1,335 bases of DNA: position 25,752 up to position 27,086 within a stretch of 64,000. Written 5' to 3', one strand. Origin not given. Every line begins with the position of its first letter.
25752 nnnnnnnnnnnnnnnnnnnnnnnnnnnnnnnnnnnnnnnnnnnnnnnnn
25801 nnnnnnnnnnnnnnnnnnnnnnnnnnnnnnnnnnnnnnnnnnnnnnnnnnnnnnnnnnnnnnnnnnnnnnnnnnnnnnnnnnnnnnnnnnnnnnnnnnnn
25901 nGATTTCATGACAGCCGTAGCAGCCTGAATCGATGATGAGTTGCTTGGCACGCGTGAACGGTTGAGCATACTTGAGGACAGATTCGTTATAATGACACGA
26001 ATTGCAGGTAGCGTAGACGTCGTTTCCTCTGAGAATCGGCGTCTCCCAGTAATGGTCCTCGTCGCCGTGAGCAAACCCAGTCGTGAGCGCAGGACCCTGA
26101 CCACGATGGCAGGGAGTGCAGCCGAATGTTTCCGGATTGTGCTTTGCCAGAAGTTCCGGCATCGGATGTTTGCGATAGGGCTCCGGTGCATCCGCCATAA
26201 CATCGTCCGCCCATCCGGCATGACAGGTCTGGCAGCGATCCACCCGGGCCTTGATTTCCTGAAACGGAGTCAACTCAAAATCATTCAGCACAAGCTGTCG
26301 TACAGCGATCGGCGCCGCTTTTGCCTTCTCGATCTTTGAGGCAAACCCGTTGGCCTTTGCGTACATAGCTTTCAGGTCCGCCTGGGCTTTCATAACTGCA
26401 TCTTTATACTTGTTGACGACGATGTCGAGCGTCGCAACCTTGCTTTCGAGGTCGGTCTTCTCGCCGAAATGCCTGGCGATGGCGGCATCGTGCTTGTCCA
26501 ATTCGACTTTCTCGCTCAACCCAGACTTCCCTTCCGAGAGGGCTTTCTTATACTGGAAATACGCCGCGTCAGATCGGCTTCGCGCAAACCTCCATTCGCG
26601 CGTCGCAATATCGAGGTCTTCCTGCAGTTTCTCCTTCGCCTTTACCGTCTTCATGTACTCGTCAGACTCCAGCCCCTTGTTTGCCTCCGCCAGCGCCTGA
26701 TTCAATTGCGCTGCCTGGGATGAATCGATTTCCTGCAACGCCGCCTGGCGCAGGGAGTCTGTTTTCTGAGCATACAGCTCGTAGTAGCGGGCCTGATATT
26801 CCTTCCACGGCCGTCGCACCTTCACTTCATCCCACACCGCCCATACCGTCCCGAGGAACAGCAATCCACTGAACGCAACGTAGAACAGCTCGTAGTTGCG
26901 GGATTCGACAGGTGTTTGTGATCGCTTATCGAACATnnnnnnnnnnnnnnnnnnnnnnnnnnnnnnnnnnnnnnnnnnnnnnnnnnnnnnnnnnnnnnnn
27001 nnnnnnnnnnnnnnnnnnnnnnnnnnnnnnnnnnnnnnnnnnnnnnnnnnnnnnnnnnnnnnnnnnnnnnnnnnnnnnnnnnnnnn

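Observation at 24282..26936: Octahaem cytochrome c with N-terminal TM anchor and ~200-residue coiled-coil stalk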

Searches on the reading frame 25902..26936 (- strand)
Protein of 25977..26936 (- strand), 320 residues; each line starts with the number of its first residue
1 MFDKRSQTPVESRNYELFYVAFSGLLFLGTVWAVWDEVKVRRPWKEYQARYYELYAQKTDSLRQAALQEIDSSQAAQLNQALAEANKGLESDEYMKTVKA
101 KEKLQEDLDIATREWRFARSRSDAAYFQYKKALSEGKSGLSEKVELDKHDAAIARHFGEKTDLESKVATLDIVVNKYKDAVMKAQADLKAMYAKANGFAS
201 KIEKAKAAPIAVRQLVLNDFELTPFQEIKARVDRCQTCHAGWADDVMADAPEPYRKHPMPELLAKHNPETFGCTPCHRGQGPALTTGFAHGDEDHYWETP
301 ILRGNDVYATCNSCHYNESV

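Call 57: search_protein_representatives(protein=window:25977-26936:-)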
Query: 320 residues. Proteins with E-value up to 0.001 (for the whole library): 1042; up to 1e-10: 395; up to 1e-30: 40. The best 150 are listed.
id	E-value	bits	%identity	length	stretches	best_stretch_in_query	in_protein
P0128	1.3e-94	333.3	46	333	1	1-320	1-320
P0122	6.9e-82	291.5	52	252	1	1-252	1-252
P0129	1.2e-80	287.4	45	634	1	3-318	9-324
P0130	1.9e-77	276.9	44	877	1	2-317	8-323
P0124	5.3e-54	199.9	55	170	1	2-169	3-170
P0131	8.5e-49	182.8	32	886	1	2-317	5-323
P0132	2.3e-48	181.4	33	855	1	6-318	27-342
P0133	4.9e-48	180.3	35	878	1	3-318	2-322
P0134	2.2e-47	178.2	35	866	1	4-316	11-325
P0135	9.5e-45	169.5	36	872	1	4-317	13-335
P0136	1.6e-44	168.8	36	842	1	2-316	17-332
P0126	2.6e-44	168.1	61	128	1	1-128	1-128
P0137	6.0e-44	166.9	36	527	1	5-316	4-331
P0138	2.5e-43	164.9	35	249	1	31-277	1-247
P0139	3.6e-43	164.3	36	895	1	5-318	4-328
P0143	1.3e-42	162.5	37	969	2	3-247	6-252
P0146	3.9e-37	144.5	33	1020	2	2-247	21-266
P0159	2.8e-33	131.9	32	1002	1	2-316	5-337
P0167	2.1e-29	119.1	33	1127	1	4-316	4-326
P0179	2.5e-27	112.3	49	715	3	232-316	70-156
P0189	3.1e-25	105.4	31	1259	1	4-316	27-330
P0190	9.8e-25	103.8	38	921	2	211-316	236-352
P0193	3.8e-24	101.9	38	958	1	6-302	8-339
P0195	5.5e-24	101.3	32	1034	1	6-318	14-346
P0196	1.2e-23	100.3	43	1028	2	220-302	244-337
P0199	3.6e-23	98.6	33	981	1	6-318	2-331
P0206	6.8e-21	91.2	36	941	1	5-315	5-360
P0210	2.1e-20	89.6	56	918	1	230-317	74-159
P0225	7.6e-19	84.5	49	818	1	231-317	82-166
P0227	1.6e-18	83.4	42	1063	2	4-145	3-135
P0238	8.9e-18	80.9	33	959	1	15-290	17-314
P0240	1.3e-17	80.4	30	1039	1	19-316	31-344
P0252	1.1e-16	77.3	34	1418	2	164-292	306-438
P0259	1.4e-16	77.0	34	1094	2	8-244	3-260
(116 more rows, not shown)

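Call 58: list_cluster_members(proteins=[P0131, P0143, P0146, P0159, P0167, P0189, P0210, P0179, P0252, P0225])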
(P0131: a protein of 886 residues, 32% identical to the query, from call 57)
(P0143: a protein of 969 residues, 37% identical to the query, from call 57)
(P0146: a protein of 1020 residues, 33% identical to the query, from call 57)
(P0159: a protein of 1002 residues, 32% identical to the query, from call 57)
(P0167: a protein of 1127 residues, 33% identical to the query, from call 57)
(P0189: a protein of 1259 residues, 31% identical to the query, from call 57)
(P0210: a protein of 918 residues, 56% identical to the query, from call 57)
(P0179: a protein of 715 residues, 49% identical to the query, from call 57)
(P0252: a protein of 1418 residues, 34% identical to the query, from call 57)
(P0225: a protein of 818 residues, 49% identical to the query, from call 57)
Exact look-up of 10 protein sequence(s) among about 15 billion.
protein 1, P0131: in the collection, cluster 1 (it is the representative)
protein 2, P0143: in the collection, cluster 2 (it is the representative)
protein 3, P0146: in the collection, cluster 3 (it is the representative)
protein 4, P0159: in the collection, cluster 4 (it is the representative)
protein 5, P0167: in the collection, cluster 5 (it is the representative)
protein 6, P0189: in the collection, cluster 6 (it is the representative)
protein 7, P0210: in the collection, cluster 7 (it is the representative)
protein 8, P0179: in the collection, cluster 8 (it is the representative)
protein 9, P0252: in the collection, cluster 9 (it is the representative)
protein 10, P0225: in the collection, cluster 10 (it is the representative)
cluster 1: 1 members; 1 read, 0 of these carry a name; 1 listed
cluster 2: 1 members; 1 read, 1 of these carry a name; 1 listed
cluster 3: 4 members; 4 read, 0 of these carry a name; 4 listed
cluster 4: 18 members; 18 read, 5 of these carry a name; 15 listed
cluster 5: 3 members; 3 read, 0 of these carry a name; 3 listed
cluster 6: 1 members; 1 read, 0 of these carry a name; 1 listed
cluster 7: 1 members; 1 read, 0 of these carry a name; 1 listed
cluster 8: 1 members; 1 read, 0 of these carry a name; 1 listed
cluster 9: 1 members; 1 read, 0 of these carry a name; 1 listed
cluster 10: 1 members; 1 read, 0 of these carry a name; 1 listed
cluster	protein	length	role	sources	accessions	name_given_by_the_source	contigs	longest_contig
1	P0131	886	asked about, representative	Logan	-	-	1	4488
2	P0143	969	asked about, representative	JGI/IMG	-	mono/diheme cytochrome c family protein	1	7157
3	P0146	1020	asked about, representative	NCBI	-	-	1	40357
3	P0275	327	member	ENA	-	-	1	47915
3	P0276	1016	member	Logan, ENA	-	-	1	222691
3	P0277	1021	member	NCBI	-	-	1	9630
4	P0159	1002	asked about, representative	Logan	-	-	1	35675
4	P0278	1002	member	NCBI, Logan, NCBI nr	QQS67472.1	MAG: c-type cytochrome [Chlorobiota bacterium]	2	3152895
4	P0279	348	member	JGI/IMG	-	mono/diheme cytochrome c family protein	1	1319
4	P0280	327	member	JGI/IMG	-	mono/diheme cytochrome c family protein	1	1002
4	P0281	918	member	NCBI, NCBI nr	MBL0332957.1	MAG: c-type cytochrome [Chlorobi bacterium] | c-type cytochrome [Chlorobiota bacterium]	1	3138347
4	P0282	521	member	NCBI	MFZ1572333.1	MAG: cytochrome c, partial [Candidatus Kapaibacterium sp.]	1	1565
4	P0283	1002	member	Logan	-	-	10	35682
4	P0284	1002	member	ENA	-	-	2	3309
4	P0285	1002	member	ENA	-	-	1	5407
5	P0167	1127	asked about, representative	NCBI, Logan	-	-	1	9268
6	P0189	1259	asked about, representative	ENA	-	-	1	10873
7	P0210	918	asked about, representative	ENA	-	-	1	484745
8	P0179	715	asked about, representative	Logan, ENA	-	-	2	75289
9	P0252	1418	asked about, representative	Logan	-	-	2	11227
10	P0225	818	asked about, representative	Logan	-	-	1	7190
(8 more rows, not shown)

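Call 77: find_encoding_contigs(protein=P0179, flank=8000, max_places=1)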
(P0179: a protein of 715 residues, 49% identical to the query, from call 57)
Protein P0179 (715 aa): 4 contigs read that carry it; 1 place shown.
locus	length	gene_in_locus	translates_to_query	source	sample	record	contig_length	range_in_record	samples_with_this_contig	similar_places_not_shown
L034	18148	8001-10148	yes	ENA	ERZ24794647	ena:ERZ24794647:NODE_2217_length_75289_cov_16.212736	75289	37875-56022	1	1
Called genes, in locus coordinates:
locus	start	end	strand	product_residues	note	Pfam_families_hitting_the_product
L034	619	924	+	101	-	PF13751:DDE_Tnp_1_6 (weak)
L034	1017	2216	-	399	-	PF13338:AbiEi_4 (faint)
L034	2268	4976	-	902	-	PF12419:DUF3670, PF04851:ResIII (weak), PF00176:SNF2-rel_dom, PF00271:Helicase_C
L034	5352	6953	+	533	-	PF00890:FAD_binding_2 (weak), PF01266:DAO (weak), PF01593:Amino_oxidase, PF03486:HI0933_like (faint), PF07992:Pyr_redox_2 (faint), PF13450:NAD_binding_8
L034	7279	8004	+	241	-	PF13620:CarboxypepD_reg, PF13715:CarbopepD_reg_2 (weak), PF14686:fn3_3 (weak)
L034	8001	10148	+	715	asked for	PF14522:Cytochrome_C7 (faint), PF13442:Cytochrome_CBB3 (faint), PF00034:Cytochrom_C (weak)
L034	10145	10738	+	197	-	PF00355:Rieske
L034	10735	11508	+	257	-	PF00033:Cytochrome_B, PF14358:DUF4405 (weak), PF13631:Cytochrom_B_N_2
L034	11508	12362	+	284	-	PF00032:Cytochrom_B_C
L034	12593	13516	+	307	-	PF00005:ABC_tran, PF13304:AAA_21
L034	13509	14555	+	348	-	PF12698:ABC2_membrane_3, PF01061:ABC2_membrane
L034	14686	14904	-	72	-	PF14338:Mrr_N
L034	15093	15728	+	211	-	-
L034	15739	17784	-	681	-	PF00092:VWA, PF13519:VWA_2, PF13768:VWA_3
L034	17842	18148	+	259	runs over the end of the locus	-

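Call 91: predict_structure(alignment_id=A5)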
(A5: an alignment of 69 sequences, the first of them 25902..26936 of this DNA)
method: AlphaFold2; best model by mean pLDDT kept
length: 345 residues; sequences in the alignment: 69
mean_pLDDT: 84.4   pTM: 0.68
mean pLDDT of the five models: 84.4, 79.4, 77.7, 76.2, 74.2
residues with pLDDT >= 90: 179; 70-90: 86; 50-70: 77; < 50: 3
segments of 3 or more residues with pLDDT < 50: none
pLDDT, mean of each block of 10 residues (from residue 1): 71 86 96 82 81 95 97 97 97 98 98 98 98 95 97 98 98 98 97 97 92 72 73 71 89 83 79 69 65 57 62 62 65 72 54
secondary structure, 60 per line:
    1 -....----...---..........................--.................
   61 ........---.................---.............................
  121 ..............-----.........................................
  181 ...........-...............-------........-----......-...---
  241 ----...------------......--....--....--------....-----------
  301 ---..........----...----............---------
elements in order: H2-5 H16-41 H44-68 H72-88 H92-134 H140-191 H193-207 E215-222 E228-233 H260-265 H268-271 H274-277 H286-289 H304-313 H325-336

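Call 93: fold_search(model_id=the predicted structure, library=pdb)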
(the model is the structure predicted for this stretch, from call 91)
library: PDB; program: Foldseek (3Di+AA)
matches with E <= 10: 970; with E <= 0.001: 0
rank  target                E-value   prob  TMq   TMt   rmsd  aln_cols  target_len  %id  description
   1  6ixv_A                1.8e-02  0.97  0.20  0.27  12.8       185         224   14  Crystal structure of SH3BP5-Rab11a (released 2019-03-20)
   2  6ixf_A                2.0e-02  0.96  0.20  0.25  11.0       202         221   13  Crystal structure of SeMet apo SH3BP5 (P41) (released 2019-03-20)
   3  6djl_E                3.3e-02  0.95  0.19  0.25  11.3       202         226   11  Crystal structure of the Rab11 GEF SH3BP5 bound to nucleotide free Rab11A (released 2018-09-26)
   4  6djl_B                3.3e-02  0.77  0.13  0.19  13.7       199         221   13  Crystal structure of the Rab11 GEF SH3BP5 bound to nucleotide free Rab11A (released 2018-09-26)
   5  6ixf_B                3.8e-02  0.89  0.16  0.21  12.6       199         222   13  Crystal structure of SeMet apo SH3BP5 (P41) (released 2019-03-20)
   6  4tko                  4.0e-02  0.94  0.20  0.21  19.9       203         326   15  Structure of the periplasmic adaptor protein EmrA (released 2014-07-09)
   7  4dcn_D                4.5e-02  0.80  0.16  0.23  28.5       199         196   13  Crystal Structure Analysis of the Arfaptin2 BAR domain in Complex with ARL1 (released 2012-06-13)
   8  4dcn_C                4.9e-02  0.77  0.16  0.24  28.8       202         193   14  Crystal Structure Analysis of the Arfaptin2 BAR domain in Complex with ARL1 (released 2012-06-13)
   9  3vkh_B                5.4e-02  0.97  0.20  0.04  14.2       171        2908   14  X-ray structure of a functional full-length dynein motor domain (released 2012-03-14)
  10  3g67_B                6.3e-02  0.99  0.19  0.31  20.3       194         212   12  Crystal Structure of a Soluble Chemoreceptor from Thermotoga maritima (released 2009-07-28)
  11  3vkg_A                6.3e-02  0.97  0.23  0.04  14.7       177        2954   13  X-ray structure of an MTBD truncation mutant of dynein motor domain (released 2012-03-14)
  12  5xg2                  6.3e-02  0.72  0.14  0.19  19.2       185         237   10  Crystal structure of a coiled-coil segment (residues 345-468 and 694-814) of Pyrococcus yayanosii Smc (released 2017-06-07)
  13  6h2e_P                6.3e-02  0.72  0.15  0.19  17.2       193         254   16  Structure of the soluble AhlC of the tripartite alpha-pore forming toxin, AHL, from Aeromonas hydrophila. (released 2019-07-10)
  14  3vkg_B                6.9e-02  0.77  0.15  0.03  15.1       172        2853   13  X-ray structure of an MTBD truncation mutant of dynein motor domain (released 2012-03-14)
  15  3zx6_A                7.3e-02  0.98  0.22  0.25  33.5       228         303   14  Structure of Hamp(AF1503)-Tsr fusion - Hamp (A291V) mutant (released 2012-02-29)
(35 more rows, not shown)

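Call 95: list_cluster_members(proteins=[P0190, P0193, P0196, P0199, P0206, P0238, P0259, P0227, P0240, P0195])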
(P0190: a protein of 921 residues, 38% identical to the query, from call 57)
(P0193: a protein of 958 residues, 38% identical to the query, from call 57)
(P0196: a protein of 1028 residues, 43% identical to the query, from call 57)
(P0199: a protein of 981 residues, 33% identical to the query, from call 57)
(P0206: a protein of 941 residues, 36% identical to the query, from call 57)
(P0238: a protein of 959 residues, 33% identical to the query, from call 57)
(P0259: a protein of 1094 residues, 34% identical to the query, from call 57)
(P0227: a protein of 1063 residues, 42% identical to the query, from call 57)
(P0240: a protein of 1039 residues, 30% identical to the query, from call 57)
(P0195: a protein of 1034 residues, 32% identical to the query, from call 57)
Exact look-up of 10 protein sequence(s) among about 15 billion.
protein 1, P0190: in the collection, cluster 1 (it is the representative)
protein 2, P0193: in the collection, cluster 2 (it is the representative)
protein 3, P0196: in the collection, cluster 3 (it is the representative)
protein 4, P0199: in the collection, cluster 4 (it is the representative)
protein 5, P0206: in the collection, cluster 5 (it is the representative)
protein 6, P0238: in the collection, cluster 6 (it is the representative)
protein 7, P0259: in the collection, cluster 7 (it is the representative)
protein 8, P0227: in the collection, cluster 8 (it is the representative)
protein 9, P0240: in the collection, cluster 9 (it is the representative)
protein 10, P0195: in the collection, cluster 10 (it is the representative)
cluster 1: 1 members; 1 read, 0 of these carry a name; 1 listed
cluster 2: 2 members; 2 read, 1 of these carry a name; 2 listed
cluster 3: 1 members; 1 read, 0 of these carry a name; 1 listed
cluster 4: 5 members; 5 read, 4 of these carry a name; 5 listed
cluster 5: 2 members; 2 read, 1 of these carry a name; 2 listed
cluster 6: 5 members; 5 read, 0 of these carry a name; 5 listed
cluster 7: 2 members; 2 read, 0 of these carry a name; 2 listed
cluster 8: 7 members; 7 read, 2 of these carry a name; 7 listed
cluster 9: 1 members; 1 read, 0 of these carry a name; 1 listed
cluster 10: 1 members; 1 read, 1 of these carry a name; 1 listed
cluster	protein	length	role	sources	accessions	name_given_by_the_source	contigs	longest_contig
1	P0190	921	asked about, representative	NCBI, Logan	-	-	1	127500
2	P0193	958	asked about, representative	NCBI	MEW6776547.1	MAG: c-type cytochrome [Bdellovibrionota bacterium]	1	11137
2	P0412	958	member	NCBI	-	-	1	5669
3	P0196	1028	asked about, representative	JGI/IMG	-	-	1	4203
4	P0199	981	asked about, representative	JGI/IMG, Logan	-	cytochrome c2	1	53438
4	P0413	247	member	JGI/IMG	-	hypothetical protein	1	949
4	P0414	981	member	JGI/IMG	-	cytochrome c2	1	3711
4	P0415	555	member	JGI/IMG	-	cytochrome c2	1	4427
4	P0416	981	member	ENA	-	-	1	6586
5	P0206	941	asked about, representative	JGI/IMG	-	-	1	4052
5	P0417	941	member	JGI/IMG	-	mono/diheme cytochrome c family protein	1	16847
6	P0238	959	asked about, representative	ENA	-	-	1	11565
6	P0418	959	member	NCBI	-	-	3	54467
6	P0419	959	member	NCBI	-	-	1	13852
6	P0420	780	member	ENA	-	-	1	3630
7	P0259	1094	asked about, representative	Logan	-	-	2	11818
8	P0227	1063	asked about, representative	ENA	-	-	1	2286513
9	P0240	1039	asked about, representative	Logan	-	-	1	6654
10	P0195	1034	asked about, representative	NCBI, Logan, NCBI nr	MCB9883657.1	MAG: c-type cytochrome [Planctomycetes bacterium] | c-type cytochrome [Planctomycetota bacterium]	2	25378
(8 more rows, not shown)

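Call 96: search_protein_families(library=pfam, proteins=[L034:7279-8004:+], max_evalue=0.01)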
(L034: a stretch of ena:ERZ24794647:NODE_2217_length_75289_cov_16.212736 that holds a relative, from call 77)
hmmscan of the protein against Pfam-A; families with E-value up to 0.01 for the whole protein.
L034:7279-8004:+ (241 aa): 4 families
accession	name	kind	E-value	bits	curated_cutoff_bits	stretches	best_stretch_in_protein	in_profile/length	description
PF13620.12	CarboxypepD_reg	-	3.7e-09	37.3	32.3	1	185-237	22-79/82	Carboxypeptidase regulatory-like domain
PF14686.12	fn3_3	-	2.6e-07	30.7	24.4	1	189-233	27-72/75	Polysaccharide lyase family 4, domain II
PF13715.12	CarbopepD_reg_2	-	4.6e-07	30.2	32.2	1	180-237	17-72/88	CarboxypepD_reg-like domain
PF09430.16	EMC7_beta-sandw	-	0.00012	22.7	26.6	1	186-232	18-64/122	ER membrane protein complex subunit 7, beta-sandwich domain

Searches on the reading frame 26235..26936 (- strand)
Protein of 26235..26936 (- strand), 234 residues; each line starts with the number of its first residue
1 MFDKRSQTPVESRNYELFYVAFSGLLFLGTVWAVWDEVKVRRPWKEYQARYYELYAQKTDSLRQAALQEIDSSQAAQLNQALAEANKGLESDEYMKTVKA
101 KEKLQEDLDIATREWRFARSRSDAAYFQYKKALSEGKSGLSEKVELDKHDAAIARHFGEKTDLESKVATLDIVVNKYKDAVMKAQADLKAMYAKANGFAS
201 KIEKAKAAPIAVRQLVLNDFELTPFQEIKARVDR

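Call 17: find_homologous_proteins(query=window:26235-26936:-, max_evalue=0.001)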
Query seq(234 aa) (234 aa): 7 proteins with E <= 0.001 among 2134 candidates.
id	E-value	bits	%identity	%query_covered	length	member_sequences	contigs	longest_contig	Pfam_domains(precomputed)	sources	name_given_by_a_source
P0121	4.7e-72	260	52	100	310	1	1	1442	-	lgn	-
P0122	3.1e-70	254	51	100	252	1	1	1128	-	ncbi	ncbi:MAG: hypothetical protein ACRDGA_13810, partial [Bacteroidota bacterium]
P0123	5.5e-70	253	49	100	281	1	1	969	-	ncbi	-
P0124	6.1e-54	201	55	72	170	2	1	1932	-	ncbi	ncbi:MAG: hypothetical protein WD182_08570, partial [Bacteroidota bacterium]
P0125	8.4e-51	191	52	79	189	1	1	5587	-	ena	-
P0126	3.4e-44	169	61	55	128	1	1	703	-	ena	-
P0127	2.2e-6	46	28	68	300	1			-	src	-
